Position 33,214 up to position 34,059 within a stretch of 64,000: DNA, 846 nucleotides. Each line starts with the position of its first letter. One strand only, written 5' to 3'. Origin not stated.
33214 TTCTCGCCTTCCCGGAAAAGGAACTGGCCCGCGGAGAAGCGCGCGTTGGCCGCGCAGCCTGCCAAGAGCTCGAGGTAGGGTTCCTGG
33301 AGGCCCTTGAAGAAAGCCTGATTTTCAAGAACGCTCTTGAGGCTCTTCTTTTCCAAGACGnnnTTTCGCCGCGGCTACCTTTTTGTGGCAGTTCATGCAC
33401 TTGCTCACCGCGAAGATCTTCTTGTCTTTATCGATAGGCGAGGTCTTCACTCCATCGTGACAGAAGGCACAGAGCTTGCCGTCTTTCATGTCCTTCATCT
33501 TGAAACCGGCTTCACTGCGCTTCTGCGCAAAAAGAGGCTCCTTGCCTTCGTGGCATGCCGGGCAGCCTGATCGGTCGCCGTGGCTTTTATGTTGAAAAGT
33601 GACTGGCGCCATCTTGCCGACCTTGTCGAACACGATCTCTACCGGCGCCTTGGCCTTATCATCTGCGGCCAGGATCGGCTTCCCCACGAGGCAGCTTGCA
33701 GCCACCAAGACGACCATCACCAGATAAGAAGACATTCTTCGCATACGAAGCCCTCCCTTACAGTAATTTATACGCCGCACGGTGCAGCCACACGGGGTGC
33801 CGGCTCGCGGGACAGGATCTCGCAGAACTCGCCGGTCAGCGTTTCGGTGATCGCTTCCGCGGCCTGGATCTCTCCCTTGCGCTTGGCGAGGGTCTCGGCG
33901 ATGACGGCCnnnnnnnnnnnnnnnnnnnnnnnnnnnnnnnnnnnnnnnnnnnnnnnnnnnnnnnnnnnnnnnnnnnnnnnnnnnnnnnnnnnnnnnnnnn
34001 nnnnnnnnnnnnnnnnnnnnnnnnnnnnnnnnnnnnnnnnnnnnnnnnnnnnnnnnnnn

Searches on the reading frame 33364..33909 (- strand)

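Call 29: search_protein_families(library=pfam, proteins=[window:33364-33909:-], max_evalue=0.001)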
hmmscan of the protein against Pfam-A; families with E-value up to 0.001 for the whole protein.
window:33364-33909:- (182 aa): 3 families
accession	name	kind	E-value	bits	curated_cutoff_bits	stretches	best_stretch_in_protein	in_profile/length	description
PF14522.11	Cytochrome_C7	-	9.8e-10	38.6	24.8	1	103-176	1-67/67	Cytochrome c7 and related cytochrome c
PF02085.21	Cytochrom_CIII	-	6.4e-06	26.9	22.9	1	95-180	13-87/101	Class III cytochrome C family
PF03264.19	Cytochrom_NNT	-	0.00057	20.1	24.1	0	99-155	111-168/174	NapC/NirT cytochrome c family, N-terminal region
